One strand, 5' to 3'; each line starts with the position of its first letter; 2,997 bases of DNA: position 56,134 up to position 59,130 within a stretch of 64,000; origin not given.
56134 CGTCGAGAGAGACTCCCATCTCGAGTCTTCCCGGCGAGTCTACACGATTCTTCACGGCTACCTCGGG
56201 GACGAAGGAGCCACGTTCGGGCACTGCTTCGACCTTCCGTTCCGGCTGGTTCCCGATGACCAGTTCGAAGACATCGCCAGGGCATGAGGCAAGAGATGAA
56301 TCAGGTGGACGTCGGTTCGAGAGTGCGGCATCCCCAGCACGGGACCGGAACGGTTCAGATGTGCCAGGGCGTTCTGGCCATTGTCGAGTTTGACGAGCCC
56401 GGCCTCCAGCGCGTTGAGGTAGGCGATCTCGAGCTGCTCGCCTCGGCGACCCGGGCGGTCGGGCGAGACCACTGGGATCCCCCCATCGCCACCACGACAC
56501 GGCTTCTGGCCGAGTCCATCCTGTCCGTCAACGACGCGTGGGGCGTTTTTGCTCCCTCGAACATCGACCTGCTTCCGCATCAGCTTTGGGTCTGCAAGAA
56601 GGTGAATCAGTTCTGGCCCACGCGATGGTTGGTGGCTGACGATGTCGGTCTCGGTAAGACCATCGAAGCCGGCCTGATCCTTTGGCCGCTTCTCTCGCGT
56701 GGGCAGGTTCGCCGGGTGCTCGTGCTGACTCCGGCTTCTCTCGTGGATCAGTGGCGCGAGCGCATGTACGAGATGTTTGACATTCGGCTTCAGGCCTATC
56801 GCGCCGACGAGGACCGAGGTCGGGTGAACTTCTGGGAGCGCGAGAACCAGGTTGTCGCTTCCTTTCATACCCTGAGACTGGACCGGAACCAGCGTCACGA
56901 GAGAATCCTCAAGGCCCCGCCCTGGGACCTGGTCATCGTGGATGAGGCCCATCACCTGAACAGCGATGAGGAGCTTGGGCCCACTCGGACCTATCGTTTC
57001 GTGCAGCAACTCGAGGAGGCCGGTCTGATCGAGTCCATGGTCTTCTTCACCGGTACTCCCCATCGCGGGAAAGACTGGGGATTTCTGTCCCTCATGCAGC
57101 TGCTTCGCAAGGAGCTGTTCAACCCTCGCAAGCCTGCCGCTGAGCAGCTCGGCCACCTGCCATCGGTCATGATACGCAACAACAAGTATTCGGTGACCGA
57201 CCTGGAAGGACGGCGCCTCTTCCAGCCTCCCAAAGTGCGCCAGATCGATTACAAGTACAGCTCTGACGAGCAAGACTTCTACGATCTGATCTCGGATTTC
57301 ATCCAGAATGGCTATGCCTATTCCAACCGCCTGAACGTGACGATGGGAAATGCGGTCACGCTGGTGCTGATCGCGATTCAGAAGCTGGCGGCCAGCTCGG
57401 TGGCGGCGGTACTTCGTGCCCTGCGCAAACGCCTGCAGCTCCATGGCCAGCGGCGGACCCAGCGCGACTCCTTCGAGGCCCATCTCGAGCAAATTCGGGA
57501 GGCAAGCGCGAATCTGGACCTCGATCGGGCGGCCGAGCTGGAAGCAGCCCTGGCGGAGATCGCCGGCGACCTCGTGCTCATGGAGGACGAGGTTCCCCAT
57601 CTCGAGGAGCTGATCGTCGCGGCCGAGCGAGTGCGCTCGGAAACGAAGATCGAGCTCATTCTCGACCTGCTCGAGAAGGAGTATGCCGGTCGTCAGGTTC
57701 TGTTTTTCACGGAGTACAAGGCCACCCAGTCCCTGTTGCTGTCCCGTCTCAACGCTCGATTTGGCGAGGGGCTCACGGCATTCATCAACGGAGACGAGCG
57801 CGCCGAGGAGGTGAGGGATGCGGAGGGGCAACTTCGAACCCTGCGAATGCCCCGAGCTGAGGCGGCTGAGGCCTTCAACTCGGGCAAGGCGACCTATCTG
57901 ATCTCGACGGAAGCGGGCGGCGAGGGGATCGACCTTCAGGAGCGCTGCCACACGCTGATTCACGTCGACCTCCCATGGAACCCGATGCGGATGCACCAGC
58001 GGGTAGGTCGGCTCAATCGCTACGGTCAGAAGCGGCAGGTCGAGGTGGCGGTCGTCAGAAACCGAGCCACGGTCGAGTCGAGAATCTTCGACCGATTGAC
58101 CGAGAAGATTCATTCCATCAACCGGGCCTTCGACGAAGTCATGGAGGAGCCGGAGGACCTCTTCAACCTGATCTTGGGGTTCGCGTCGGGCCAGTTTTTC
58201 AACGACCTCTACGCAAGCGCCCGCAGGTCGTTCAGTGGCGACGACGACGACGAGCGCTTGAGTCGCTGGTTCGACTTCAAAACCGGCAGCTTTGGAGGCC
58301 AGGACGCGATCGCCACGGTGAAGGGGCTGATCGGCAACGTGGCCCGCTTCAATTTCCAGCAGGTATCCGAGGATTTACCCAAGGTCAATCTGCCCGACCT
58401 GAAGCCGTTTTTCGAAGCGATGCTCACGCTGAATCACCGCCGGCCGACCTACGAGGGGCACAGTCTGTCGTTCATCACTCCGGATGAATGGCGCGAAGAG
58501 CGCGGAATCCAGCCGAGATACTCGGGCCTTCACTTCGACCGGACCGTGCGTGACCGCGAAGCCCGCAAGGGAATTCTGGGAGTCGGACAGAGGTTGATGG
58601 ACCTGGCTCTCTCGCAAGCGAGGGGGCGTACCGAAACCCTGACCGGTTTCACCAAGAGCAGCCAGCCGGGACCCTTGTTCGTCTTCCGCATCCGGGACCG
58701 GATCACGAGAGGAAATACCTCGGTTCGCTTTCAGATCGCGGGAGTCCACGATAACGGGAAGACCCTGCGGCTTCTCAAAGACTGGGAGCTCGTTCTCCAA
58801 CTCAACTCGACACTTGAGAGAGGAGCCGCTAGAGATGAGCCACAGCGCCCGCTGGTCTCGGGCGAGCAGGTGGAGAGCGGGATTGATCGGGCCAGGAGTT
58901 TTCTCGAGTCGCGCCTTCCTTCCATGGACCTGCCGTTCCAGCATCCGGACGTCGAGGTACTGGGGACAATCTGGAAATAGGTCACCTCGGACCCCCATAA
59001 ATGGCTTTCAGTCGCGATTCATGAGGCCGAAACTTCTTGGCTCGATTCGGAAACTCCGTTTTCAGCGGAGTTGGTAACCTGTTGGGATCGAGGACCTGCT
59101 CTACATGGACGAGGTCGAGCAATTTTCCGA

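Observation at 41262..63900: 18-kb cargo block bracketed by a conserved leader element and a conserved small gene that recur together as an 'empty' copy 4 kb downstream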

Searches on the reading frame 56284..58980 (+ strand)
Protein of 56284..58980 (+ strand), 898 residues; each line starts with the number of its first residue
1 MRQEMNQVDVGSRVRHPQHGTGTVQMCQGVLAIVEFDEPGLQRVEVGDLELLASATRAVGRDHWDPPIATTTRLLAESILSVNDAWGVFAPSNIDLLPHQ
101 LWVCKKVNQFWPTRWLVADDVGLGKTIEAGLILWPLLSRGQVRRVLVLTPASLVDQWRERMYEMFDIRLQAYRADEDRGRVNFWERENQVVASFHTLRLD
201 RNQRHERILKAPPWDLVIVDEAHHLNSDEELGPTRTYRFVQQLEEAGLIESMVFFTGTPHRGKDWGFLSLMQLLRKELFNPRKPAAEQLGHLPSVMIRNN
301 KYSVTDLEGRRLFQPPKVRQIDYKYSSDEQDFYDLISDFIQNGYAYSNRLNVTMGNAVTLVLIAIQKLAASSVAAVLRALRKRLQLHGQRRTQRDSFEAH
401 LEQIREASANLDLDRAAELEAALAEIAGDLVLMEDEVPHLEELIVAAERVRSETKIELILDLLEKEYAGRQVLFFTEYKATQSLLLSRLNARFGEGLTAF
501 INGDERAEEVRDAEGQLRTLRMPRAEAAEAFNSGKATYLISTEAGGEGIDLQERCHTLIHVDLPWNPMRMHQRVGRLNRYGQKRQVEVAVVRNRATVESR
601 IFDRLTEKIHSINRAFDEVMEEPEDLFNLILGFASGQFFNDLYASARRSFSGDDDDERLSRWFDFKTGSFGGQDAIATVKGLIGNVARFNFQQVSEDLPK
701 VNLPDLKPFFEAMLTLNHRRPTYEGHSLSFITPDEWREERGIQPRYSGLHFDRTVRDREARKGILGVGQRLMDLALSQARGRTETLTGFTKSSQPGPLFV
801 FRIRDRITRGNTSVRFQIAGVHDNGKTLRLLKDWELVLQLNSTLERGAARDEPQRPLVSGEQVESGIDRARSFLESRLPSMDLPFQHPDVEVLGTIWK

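Call 8: search_protein_families(library=pfam, proteins=[window:56284-58980:+], max_evalue=0.01)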
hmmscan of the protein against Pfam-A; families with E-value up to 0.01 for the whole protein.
window:56284-58980:+ (898 aa): 4 families
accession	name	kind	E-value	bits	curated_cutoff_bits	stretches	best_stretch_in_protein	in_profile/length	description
PF00176.29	SNF2-rel_dom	-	2e-14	53.8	24.9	1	116-282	21-186/290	SNF2-related domain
PF00271.37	Helicase_C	-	2.1e-14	54.1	23.5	1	455-581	2-110/110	Helicase conserved C-terminal domain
PF04851.21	ResIII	-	5.3e-11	43.1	22.5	1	95-261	3-164/164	Type III restriction enzyme, res subunit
PF00270.35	DEAD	-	7.3e-06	26.3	26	1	116-260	18-161/167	DEAD/DEAH box helicase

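Call 20: search_protein_families(library=padloc, proteins=[window:56284-58980:+], max_evalue=0.001)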
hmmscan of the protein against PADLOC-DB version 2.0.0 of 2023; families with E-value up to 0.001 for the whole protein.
window:56284-58980:+ (898 aa): 49 families (the best 25 are shown)
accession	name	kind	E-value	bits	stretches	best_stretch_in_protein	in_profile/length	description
PDLC02634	DrmD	-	1e-264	878.7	1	10-896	7-893/900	DrmD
PDLC02500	BrxHI|BrxHII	-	8.1e-78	260.9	1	92-646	87-634/933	BrxHI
PDLC02621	DrmD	-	5.3e-75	251.4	1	93-616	119-667/1040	DrmD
PDLC02504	BrxHI|BrxHII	-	5.6e-73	244.3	1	92-614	106-615/971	BrxHII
PDLC00659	HmaA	-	3.1e-67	225.3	1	91-615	100-645/1176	SNF2 helicase / DEAD-box helicase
PDLC02632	DrmD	-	1e-51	174.2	1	115-616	143-658/662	DrmD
PDLC02572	DrmA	-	4.7e-50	168.5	1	115-588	138-629/1043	DrmA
PDLC02619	DrmD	-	2.8e-48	162.7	1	85-612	22-566/872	DrmD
PDLC02620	DrmD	-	4.6e-42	142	1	93-613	97-610/1060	DrmD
PDLC02623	DrmD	-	1.1e-36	124.1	2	287-620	377-664/1040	DrmD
PDLC02633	DrmD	-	1.5e-36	123.7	1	111-588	141-637/839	DrmD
PDLC02843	DpdE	-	2.2e-35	119.9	2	92-283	155-321/1091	DpdE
PDLC02840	DpdE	-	1.8e-33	114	2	92-278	156-321/1091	DpdE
PDLC02844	DpdE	-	5.1e-33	112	2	91-273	149-319/1074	DpdE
PDLC02624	DrmD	-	1.5e-32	110.9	1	136-588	5-472/652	DrmD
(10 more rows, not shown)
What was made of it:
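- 56284..58980 (+): SNF2 helicase, DrmD-like. PADLOC DrmD PDLC02634 E 1e-264, full length; Pfam SNF2-rel_dom and Helicase_C (calls 8, 20).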
